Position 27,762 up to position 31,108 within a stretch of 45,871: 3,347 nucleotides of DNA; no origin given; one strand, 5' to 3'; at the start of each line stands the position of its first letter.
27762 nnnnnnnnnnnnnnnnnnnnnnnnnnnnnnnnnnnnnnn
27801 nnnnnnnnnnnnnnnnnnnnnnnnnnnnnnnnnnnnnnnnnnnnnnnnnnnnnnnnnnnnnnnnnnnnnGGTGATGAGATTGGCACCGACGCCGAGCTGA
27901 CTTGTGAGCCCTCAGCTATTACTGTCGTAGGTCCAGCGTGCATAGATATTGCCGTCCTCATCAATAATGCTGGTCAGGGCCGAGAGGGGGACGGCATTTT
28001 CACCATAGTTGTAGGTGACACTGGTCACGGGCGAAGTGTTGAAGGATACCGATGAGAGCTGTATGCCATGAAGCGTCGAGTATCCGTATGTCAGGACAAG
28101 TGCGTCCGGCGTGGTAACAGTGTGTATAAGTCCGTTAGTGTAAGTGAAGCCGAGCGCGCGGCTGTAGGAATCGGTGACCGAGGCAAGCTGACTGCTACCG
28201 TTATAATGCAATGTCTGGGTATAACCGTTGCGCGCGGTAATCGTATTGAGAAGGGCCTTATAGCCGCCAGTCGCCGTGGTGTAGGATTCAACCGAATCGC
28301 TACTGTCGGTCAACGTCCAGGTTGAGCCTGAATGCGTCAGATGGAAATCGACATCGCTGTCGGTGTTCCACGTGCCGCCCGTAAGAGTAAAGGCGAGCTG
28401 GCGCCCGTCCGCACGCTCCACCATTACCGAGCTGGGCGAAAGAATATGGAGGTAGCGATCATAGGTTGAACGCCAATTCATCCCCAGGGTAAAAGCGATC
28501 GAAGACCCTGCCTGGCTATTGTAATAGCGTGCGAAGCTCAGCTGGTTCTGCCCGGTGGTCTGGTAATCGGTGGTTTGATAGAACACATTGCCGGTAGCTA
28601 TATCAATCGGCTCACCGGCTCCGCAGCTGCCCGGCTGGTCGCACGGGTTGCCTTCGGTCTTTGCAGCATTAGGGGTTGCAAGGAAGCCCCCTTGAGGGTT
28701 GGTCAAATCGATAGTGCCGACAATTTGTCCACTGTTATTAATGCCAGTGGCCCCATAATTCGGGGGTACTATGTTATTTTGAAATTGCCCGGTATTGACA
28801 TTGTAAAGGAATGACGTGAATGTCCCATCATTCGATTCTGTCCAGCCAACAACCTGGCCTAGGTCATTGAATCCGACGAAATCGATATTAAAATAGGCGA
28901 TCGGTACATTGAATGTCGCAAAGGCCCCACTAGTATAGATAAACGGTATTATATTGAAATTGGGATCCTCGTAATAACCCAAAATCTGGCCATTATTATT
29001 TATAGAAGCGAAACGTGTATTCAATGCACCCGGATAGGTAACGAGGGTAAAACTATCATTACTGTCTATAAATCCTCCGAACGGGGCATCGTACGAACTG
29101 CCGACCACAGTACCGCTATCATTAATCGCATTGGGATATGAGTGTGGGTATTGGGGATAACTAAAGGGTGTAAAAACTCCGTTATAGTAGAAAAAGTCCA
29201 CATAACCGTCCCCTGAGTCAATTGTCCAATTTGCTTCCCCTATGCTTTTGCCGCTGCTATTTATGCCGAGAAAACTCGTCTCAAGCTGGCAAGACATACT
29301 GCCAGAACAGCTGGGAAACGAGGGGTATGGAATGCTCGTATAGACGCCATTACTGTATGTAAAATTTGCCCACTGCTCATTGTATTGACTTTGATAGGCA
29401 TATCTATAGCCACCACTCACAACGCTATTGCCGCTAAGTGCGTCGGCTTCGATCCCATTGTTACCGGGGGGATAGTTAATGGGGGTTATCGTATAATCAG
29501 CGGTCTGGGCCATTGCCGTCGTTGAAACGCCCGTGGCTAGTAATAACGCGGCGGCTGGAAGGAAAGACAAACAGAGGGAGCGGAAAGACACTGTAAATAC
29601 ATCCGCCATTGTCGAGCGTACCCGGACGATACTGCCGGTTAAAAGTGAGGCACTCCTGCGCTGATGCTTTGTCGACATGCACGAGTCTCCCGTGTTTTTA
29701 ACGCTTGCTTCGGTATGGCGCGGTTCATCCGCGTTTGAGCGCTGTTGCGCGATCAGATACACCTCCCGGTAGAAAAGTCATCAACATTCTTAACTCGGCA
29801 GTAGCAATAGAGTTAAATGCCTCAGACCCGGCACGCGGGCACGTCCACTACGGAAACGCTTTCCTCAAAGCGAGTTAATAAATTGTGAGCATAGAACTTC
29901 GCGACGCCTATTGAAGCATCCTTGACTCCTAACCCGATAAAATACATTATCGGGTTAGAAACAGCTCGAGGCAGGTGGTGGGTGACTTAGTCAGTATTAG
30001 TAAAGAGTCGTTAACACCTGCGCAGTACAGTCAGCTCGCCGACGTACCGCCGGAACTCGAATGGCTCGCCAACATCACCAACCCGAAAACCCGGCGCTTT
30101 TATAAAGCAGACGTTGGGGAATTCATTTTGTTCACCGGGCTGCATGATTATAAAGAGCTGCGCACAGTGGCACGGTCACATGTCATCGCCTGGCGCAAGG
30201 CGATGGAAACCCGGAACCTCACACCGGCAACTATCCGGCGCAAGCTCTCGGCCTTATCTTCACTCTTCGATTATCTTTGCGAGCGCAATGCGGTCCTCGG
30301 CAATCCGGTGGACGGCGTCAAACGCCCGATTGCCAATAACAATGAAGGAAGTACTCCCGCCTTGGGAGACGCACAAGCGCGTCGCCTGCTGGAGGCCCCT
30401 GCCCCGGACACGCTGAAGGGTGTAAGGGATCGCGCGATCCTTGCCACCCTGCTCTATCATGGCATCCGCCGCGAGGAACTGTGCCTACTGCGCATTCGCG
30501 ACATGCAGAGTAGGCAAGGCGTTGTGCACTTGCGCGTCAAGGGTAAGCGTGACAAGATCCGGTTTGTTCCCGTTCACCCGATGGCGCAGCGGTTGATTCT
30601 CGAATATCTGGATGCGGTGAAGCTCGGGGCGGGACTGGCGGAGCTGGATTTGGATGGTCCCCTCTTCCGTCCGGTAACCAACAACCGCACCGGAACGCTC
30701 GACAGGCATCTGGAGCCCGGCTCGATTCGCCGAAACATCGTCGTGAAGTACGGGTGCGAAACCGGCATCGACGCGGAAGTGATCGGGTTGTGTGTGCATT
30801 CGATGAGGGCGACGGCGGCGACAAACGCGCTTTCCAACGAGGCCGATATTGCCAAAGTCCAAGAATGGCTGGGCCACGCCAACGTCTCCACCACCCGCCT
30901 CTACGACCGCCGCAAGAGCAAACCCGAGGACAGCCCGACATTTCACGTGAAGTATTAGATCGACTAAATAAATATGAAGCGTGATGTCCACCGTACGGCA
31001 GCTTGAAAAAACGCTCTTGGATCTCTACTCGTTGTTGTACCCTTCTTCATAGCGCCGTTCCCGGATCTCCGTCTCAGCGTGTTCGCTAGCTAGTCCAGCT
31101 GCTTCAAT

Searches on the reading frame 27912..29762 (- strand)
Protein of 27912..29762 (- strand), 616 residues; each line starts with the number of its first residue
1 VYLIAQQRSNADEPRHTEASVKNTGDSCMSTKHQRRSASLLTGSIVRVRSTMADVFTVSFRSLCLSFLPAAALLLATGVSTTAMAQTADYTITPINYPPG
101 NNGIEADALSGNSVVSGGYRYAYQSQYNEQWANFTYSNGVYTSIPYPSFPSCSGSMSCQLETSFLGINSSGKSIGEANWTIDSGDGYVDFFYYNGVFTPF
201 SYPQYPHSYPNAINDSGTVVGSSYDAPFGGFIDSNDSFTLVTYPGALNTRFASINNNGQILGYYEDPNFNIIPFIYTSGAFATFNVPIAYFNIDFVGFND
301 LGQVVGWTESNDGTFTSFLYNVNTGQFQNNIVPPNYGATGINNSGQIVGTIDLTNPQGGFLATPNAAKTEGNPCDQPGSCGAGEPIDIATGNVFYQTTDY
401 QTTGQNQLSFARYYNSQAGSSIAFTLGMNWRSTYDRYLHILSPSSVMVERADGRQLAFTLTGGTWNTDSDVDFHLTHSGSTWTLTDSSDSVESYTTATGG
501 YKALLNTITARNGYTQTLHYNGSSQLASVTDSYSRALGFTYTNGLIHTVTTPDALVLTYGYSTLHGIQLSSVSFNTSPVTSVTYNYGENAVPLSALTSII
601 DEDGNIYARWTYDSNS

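Call 57: search_protein_families(library=pfam, proteins=[window:27912-29762:-], max_evalue=0.001)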
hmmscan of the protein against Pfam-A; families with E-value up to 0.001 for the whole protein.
window:27912-29762:- (616 aa): 1 family
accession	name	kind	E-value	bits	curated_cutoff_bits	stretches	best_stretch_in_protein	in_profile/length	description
PF20148.4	DUF6531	-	1.6e-16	60.8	24.1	1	383-458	1-74/74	Domain of unknown function (DUF6531)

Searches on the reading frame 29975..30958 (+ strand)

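Call 57: search_protein_families(library=pfam, proteins=[window:29975-30958:+], max_evalue=0.001)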
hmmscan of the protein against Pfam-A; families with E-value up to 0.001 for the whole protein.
window:29975-30958:+ (327 aa): 3 families
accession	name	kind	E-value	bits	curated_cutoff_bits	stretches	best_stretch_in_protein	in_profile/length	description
PF00589.27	Phage_integrase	-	1.4e-19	71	27.1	1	133-313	6-168/172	Phage integrase family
PF02899.23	Phage_int_SAM_1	-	2.3e-07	31.5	22.3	1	37-104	16-82/83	Phage integrase, N-terminal SAM-like domain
PF13495.12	Phage_int_SAM_4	-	4.8e-05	24.1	27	1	37-104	16-81/85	Phage integrase, N-terminal SAM-like domain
